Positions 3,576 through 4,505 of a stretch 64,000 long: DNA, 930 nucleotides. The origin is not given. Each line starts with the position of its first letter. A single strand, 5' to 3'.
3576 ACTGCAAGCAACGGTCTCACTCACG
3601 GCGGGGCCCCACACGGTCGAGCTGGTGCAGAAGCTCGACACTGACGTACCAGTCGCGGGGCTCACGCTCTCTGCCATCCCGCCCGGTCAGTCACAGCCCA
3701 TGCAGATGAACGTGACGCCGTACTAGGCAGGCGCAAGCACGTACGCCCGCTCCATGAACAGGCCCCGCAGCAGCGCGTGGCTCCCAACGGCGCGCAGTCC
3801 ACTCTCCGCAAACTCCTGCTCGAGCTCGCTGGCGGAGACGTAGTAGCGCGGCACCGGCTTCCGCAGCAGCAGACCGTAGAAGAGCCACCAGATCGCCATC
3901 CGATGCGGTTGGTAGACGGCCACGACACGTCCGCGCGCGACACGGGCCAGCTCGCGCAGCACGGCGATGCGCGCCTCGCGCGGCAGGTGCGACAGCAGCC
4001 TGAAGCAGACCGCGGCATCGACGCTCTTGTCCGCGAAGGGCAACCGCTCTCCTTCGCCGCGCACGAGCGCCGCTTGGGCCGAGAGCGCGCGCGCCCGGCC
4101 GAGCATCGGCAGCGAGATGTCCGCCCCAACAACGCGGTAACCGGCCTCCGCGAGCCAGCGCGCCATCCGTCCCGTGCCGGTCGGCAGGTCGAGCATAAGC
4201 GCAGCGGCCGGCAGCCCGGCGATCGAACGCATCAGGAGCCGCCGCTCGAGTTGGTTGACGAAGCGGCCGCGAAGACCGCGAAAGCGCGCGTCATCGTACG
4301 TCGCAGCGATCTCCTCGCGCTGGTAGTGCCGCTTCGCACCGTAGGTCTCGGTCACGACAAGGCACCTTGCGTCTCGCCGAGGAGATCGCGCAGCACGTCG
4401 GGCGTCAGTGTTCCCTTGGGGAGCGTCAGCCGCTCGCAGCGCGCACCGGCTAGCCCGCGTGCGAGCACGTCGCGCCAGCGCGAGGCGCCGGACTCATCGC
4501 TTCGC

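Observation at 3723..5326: Translationally coupled HprK-like P-loop kinase and SAM methyltransferase inside the glycosyltransferase operon: candidate split chain-terminating module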

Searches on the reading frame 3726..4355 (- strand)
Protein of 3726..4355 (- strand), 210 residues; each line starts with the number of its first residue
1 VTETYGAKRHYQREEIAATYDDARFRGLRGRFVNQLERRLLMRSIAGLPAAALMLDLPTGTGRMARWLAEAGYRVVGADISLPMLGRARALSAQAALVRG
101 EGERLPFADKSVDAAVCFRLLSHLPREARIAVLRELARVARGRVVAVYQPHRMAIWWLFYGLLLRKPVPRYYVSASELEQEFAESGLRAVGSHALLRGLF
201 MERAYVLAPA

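Call 4: search_protein_families(library=pfam, proteins=[window:3726-4355:-], max_evalue=0.01)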
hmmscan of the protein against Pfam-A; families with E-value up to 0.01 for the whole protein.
window:3726-4355:- (210 aa): 6 families
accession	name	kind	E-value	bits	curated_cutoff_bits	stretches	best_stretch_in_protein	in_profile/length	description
PF13649.12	Methyltransf_25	-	5.8e-18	65.8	27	1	55-141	2-94/97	Methyltransferase domain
PF08241.18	Methyltransf_11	-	7.6e-18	65.4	21.2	1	55-141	1-88/95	Methyltransferase domain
PF13489.12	Methyltransf_23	-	5.3e-10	39.7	27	1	46-189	18-161/164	Methyltransferase domain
PF08242.18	Methyltransf_12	-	8.9e-10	39.6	30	1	55-140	1-92/98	Methyltransferase domain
PF13847.12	Methyltransf_31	-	1e-05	25.7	27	1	54-147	7-108/145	Methyltransferase domain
PF01209.24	Ubie_methyltran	-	0.00036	20.4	20.1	1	38-141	36-144/233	ubiE/COQ5 methyltransferase family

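Call 5: search_protein_families(library=ncbifam, proteins=[window:3726-4355:-], max_evalue=0.01)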
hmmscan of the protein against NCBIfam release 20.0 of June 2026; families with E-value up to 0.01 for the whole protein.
window:3726-4355:- (210 aa): 24 families
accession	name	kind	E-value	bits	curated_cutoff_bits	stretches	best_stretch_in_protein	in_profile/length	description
NF045667.1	MTase_DVU1556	equivalog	2.5e-14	53.2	155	1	44-141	16-112/213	DVU_1556 family methyltransferase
NF001241.0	PRK00216.1-2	equivalog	1.4e-13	51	327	1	43-171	44-173/231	demethylmenaquinone methyltransferase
NF041255.1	mycofact_MftM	equivalog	5.8e-11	42.2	200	1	54-145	143-238/289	mycofactocin oligosaccharide methyltransferase MftM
TIGR01934.1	MenG_MenH_UbiE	subfamily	1.1e-10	41.3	158.35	1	39-170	29-166/223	ubiquinone/menaquinone biosynthesis methyltransferase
TIGR02021.1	BchM-ChlM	equivalog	5.8e-10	38.9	158.9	1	49-155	53-162/218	magnesium protoporphyrin IX methyltransferase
NF043040.1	corrin_prot_MT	hypoth_equivalog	1e-09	38.2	180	1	34-145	28-146/216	corrinoid protein-associated methyltransferase CpaM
NF007610.0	PRK10258.1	equivalog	1.4e-08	34.4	342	1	51-144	43-135/251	malonyl-ACP O-methyltransferase BioC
NF001244.0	PRK00216.1-5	equivalog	1.3e-06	27.9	216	1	50-118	48-126/236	bifunctional demethylmenaquinone methyltransferase/2-methoxy-6-polyprenyl-1,4-benzoquinol methylase UbiE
NF041820.1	daptide_MTase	equivalog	4.4e-06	26.3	175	1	40-95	28-81/243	daptide-type RiPP biosynthesis methyltransferase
NF004452.0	PRK05785.1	equivalog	8.9e-06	25.3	207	1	48-153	49-152/228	hypothetical protein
NF045649.1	2X_seleno_MduS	exception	3.1e-05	23.1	380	1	54-149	45-148/338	methyltransferase domain-containing selenoprotein MduS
NF041537.1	ArsM_AhpD_UU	exception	0.00027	19.8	510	1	55-140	81-172/345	arsenite methyltransferase/AhpD domain selenoprotein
TIGR02072.1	BioC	equivalog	0.00031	20.6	184.95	1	52-117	36-103/244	malonyl-ACP O-methyltransferase BioC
NF038261.1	rhodoquin_RquA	equivalog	0.00044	20.1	175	1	87-154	92-160/218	rhodoquinone biosynthesis methyltransferase RquA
NF001243.0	PRK00216.1-4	equivalog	0.00059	19.2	235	1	41-147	39-152/237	demethylmenaquinone methyltransferase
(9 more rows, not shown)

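Call 43: search_solved_structures(query=window:3726-4355:-, max_evalue=0.001)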
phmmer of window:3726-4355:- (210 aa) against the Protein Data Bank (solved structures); distinct sequences matched with E-value up to 0.001: 20.
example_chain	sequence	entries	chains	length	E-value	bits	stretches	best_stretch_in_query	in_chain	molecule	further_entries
4qdj_A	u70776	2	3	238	4.2e-07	33.2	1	48-156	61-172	Magnesium-protoporphyrin O-methyltransferase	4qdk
6uv6_A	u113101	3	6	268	5.1e-07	33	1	39-145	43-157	D-glucose O-methyltransferase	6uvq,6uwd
1ve3_A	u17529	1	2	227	9.5e-07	32.1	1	16-141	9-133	hypothetical protein PH0226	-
3bus_A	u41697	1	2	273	4.7e-06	29.8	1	50-147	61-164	Methyltransferase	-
21zq_A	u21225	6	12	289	1.4e-05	28.2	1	48-144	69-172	MitM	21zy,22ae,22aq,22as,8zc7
8zc8_A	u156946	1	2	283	2.2e-05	27.6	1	48-145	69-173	MitM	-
2gs9_A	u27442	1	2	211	3.6e-05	26.9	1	38-168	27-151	Hypothetical protein TT1324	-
6m83_A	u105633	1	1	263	4.1e-05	26.7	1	15-145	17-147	dTDP-3-amino-3,6-dideoxy-alpha-D-glucopyranose N,N-dimethyltransferase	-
3pfg_A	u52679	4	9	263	5.5e-05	26.3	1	15-145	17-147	N-methyltransferase | dTDP-3-amino-3,6-dideoxy-alpha-D-glucopyranose N,N-dimethyltransferase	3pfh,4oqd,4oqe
6m81_A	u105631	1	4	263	8.6e-05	25.7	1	46-145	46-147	dTDP-3-amino-3,6-dideoxy-alpha-D-glucopyranose N,N-dimethyltransferase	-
8ys9_A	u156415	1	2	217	9.1e-05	25.6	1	47-148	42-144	Phosphatidylethanolamine N-methyltransferase/phosphatidyl-N-methylethanolamine N-methyltra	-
6m82_A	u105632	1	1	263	9.4e-05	25.6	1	47-145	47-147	dTDP-3-amino-3,6-dideoxy-alpha-D-glucopyranose N,N-dimethyltransferase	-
7wzg_A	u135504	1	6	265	0.00021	24.4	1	53-140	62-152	Cypemycin N-terminal methyltransferase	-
3l8d_A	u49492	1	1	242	0.00022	24.3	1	52-142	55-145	Methyltransferase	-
9sot_A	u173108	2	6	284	0.00024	24.2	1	52-153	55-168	Class I SAM-dependent methyltransferase | Methyltransferase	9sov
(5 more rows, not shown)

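Call 64: find_homologous_proteins(query=window:3726-4355:-, max_evalue=1e-20)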
Query window:3726-4355:- (210 aa): 85 proteins with E <= 1e-20 among 6194 candidates.
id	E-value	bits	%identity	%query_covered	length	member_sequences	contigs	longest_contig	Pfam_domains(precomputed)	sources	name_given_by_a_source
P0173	7.0e-129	445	100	100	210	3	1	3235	PF13847.13,PF13489.13,PF13649.13,PF08241.19,PF08242.19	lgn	-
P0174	1.1e-117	409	90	100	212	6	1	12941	PF13847.13,PF13489.13,PF13649.13,PF08241.19,PF08242.19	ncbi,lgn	-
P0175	5.4e-96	338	74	100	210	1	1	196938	PF13489.13,PF13649.13,PF08241.19,PF08242.19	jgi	jgi:ubiquinone/menaquinone biosynthesis C-methylase UbiE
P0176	1.1e-92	327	74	100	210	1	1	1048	PF13847.13,PF13489.13,PF13649.13,PF01209.25,PF08241.19,PF08242.19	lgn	-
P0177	5.7e-92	325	73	100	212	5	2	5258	PF13847.13,PF13489.13,PF13649.13,PF01209.25,PF08241.19,PF08242.19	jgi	jgi:ubiquinone/menaquinone biosynthesis C-methylase UbiE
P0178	2.9e-90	319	71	100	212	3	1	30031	PF13847.13,PF13489.13,PF13649.13,PF08241.19,PF08242.19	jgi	jgi:ubiquinone/menaquinone biosynthesis C-methylase UbiE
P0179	5.0e-88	312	71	100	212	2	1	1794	PF13489.13,PF13649.13,PF08241.19,PF08242.19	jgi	-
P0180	5.5e-86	305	70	99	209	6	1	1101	PF13847.13,PF13489.13,PF13649.13,PF01209.25,PF08241.19,PF08242.19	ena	-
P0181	4.6e-85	302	71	99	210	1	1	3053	PF13847.13,PF13489.13,PF13649.13,PF01209.25,PF08241.19,PF08242.19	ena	-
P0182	6.4e-85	302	71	98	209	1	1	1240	PF13847.13,PF13489.13,PF13649.13,PF01209.25,PF08241.19,PF08242.19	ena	-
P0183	2.7e-82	293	68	100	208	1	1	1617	PF13489.13,PF13649.13,PF08241.19,PF08242.19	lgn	-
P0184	2.8e-82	293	67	100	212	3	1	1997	PF13847.13,PF13489.13,PF13649.13,PF01209.25,PF08241.19,PF08242.19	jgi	-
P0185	1.5e-81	291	68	99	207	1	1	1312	PF13847.13,PF13489.13,PF13649.13,PF08241.19,PF08242.19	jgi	jgi:ubiquinone/menaquinone biosynthesis C-methylase UbiE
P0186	1.8e-81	291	68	99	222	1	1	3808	PF13847.13,PF13489.13,PF13649.13,PF08241.19,PF08242.19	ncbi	-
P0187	2.8e-81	290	65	99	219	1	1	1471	PF13649.13,PF08241.19,PF08242.19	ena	-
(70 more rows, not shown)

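Call 71: predict_structure(alignment_id=A5)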
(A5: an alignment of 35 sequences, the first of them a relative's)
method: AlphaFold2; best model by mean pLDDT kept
length: 210 residues; sequences in the alignment: 35
mean_pLDDT: 82.9   pTM: 0.81
mean pLDDT of the five models: 82.9, 82.4, 81.4, 80.7, 78.5
residues with pLDDT >= 90: 117; 70-90: 41; 50-70: 41; < 50: 11
segments of 3 or more residues with pLDDT < 50: 1-7
pLDDT, mean of each block of 10 residues (from residue 1): 44 57 70 89 95 96 93 96 91 90 95 95 90 98 90 52 53 83 97 77 90
secondary structure, 60 per line:
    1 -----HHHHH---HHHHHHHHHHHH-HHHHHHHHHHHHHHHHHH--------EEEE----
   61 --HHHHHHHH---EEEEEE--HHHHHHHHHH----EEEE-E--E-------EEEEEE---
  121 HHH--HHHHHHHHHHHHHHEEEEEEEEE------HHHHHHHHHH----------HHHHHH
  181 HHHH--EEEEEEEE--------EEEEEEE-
elements in order: H6-10 H14-25 H27-44 E53-56 H63-70 E74-79 H82-91 E96-99 E112-117 H126-139 E140-148 H155-164 H175-184 E187-194 E203-209
